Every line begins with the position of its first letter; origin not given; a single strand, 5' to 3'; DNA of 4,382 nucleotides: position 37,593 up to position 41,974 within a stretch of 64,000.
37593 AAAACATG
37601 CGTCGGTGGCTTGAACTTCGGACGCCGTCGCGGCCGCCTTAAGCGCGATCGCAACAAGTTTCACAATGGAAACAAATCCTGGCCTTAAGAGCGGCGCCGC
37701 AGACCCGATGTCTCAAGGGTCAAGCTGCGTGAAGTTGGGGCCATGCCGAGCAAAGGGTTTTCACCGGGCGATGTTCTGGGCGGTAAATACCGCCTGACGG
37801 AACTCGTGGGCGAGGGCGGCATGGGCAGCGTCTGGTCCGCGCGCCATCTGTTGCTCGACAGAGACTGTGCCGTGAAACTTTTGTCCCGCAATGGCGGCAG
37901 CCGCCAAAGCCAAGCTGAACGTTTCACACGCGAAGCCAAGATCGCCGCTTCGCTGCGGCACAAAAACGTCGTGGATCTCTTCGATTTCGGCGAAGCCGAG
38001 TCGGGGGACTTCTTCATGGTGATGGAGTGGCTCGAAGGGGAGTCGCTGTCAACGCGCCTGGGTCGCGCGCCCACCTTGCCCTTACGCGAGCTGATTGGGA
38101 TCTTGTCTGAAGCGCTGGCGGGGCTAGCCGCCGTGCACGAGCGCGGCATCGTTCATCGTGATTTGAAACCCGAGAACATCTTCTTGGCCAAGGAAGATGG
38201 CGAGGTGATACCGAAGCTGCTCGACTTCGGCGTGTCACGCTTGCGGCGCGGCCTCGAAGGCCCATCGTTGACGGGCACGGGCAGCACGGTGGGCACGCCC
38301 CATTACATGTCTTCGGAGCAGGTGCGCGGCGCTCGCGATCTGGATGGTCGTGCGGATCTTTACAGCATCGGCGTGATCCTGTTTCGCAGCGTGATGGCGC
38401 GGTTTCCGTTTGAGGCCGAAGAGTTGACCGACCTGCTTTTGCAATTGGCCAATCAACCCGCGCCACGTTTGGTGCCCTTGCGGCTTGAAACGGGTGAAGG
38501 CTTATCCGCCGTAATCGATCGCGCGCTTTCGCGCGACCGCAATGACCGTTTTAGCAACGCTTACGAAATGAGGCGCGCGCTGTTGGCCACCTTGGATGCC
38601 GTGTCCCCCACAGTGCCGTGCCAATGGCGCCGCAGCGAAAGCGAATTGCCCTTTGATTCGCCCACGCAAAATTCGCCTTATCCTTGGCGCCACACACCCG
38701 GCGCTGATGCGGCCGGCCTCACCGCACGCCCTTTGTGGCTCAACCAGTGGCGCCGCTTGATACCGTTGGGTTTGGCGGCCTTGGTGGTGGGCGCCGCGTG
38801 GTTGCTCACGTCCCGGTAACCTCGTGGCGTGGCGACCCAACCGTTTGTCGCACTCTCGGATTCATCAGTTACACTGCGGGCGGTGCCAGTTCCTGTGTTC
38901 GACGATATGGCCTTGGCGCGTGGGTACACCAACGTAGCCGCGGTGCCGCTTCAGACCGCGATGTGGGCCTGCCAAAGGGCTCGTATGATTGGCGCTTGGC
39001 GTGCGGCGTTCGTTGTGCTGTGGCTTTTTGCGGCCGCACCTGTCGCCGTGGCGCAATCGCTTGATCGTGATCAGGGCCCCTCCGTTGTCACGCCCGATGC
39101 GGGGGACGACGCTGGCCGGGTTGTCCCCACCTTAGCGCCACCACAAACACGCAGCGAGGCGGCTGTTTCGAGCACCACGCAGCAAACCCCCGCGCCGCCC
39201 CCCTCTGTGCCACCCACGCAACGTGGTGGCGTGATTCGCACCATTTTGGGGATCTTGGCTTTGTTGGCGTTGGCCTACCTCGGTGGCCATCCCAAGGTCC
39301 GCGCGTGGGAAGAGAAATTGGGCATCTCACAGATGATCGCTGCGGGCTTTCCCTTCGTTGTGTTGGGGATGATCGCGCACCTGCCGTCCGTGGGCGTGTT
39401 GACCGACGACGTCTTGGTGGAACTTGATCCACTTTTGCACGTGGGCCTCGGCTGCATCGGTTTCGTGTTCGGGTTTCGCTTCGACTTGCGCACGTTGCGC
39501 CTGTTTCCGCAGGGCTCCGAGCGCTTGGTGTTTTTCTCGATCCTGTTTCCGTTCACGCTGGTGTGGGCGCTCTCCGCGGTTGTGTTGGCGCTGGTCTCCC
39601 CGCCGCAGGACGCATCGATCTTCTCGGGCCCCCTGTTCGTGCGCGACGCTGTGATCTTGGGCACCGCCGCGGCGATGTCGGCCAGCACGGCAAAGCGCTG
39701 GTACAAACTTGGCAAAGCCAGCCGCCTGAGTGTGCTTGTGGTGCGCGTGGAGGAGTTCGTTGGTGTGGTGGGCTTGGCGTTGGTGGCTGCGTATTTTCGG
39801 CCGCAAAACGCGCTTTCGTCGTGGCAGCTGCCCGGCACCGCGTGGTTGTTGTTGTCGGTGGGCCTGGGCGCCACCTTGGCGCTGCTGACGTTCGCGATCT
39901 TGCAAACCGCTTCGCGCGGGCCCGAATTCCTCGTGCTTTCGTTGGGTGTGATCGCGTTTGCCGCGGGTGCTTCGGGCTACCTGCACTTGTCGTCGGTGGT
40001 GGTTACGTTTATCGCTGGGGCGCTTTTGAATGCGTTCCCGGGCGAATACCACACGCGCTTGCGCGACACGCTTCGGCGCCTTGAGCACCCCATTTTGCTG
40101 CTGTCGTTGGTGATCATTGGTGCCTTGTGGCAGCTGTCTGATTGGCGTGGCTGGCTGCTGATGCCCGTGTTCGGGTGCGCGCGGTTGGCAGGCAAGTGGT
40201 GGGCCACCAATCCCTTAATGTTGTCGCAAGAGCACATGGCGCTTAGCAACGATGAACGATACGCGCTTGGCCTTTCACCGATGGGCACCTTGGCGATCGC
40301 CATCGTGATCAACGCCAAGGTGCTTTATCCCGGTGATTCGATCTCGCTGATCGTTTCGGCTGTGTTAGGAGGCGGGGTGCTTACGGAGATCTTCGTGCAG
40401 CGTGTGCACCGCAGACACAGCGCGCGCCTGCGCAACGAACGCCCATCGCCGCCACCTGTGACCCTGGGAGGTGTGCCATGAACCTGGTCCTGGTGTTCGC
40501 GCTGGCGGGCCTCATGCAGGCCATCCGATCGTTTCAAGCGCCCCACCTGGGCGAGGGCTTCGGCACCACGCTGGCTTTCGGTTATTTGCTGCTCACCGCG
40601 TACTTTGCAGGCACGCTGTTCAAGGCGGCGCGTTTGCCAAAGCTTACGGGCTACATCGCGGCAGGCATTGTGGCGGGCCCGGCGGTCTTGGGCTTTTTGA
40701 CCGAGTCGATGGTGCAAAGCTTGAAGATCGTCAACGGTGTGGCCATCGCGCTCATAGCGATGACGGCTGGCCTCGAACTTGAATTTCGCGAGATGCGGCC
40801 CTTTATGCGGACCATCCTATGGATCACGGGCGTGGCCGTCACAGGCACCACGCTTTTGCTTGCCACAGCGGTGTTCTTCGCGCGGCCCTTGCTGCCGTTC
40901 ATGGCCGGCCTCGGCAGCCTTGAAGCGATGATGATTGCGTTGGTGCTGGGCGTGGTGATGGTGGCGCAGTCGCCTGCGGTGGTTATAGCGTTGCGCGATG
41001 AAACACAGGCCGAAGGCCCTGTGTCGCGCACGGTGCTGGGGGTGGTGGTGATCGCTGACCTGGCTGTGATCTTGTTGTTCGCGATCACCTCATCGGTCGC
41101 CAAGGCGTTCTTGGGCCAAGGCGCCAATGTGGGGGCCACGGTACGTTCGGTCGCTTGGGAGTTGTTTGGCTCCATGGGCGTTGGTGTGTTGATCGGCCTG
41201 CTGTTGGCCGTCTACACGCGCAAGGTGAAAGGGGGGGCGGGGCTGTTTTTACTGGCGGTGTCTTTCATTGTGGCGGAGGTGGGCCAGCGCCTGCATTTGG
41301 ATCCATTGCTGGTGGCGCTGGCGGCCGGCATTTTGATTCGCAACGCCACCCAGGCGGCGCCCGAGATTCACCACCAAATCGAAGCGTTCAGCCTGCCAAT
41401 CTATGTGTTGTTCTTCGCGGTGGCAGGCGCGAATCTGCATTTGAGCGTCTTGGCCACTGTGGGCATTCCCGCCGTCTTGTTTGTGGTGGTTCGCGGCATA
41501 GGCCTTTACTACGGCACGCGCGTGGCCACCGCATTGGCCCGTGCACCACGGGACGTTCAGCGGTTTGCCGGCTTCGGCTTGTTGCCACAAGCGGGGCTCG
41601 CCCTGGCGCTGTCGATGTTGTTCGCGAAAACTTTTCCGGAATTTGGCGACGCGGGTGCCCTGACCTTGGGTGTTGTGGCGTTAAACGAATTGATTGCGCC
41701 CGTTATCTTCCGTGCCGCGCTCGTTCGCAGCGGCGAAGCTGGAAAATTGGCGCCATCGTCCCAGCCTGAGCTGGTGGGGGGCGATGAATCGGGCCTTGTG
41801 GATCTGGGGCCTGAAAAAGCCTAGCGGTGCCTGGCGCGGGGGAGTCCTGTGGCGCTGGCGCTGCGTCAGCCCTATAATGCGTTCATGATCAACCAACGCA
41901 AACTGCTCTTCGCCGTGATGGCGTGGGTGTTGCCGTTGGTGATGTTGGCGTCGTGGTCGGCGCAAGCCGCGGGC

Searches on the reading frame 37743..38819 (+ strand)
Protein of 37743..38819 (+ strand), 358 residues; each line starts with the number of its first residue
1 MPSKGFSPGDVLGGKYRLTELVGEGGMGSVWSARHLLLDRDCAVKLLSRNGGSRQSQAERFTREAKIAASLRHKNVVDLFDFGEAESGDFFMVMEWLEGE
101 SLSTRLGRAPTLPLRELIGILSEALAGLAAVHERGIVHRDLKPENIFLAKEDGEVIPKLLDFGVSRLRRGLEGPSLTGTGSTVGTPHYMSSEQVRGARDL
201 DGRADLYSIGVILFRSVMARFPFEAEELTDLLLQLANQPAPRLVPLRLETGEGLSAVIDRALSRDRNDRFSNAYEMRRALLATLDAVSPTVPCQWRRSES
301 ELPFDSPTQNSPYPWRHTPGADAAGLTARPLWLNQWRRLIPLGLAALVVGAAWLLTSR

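Call 14: search_protein_families(library=pfam, proteins=[window:37743-38819:+], max_evalue=0.001)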
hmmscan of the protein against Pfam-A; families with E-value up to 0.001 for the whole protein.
window:37743-38819:+ (358 aa): 5 families
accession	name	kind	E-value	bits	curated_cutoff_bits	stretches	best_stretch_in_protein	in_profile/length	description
PF00069.31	Pkinase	-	3.1e-43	148.5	31.7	1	16-271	1-253/263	Protein kinase domain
PF07714.23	PK_Tyr_Ser-Thr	-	8e-23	81.5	23.1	1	18-238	3-220/258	Protein tyrosine and serine/threonine kinase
PF01636.29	APH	-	6.7e-08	33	23.2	1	57-131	33-110/239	Phosphotransferase enzyme family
PF03109.22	ABC1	-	0.0005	19.7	22.9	1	87-166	140-215/244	ABC1 atypical kinase-like domain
PF17667.7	Pkinase_fungal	-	0.00076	18.7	24.1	0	115-208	286-378/387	Fungal protein kinase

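Call 68: search_protein_families(library=padloc, proteins=[window:37743-38819:+], max_evalue=0.001)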
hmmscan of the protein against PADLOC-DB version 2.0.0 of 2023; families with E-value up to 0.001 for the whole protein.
window:37743-38819:+ (358 aa): 34 families (the best 25 are shown)
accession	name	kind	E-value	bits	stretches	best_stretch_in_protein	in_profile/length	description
PDLC04042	PD-T4-6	-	3.4e-81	271.1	1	9-285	4-274/292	-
PDLC04061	PD-T4-6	-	3.5e-74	249.1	1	10-285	12-285/510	-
PDLC04053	PD-T4-6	-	1.6e-69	232.8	1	14-292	9-280/311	-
PDLC04043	PD-T4-6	-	6.6e-69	231.1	1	13-290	14-284/452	-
PDLC04054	PD-T4-6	-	3.9e-65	218.6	1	6-305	3-292/347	-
PDLC04060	PD-T4-6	-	1.9e-63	213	1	9-285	3-271/486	-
PDLC04041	PD-T4-6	-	6e-61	205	1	9-282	23-292/443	-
PDLC04039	PD-T4-6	-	1.4e-60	203.6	1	11-321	12-313/458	-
PDLC04057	PD-T4-6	-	3.4e-60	202.3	1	9-286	3-273/443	-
PDLC04047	PD-T4-6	-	7.4e-60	200.7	1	12-285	8-274/327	-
PDLC01088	C3a189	-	2.3e-57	193.1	1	21-273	4-251/840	kinase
PDLC04138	mad6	-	2.4e-56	189.9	1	13-302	50-332/659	mads_6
PDLC04048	PD-T4-6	-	4.3e-56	188.8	1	9-285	5-274/354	-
PDLC04052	PD-T4-6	-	3.2e-55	186.3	1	10-291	5-284/496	-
PDLC04064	PD-T4-6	-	1.1e-48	164.1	1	14-282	20-279/369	-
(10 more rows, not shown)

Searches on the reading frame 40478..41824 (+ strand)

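Call 14: search_protein_families(library=pfam, proteins=[window:40478-41824:+], max_evalue=0.001)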
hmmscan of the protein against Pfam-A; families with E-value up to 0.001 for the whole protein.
window:40478-41824:+ (448 aa): 1 family
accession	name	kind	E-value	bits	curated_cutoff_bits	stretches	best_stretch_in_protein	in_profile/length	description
PF00999.27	Na_H_Exchanger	-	2.4e-30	106.1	26.2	1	39-415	2-373/375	Sodium/hydrogen exchanger, transmembrane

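Call 68: search_protein_families(library=padloc, proteins=[window:40478-41824:+], max_evalue=0.001)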
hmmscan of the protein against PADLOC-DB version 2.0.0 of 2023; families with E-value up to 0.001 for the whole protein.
window:40478-41824:+ (448 aa): 0 families
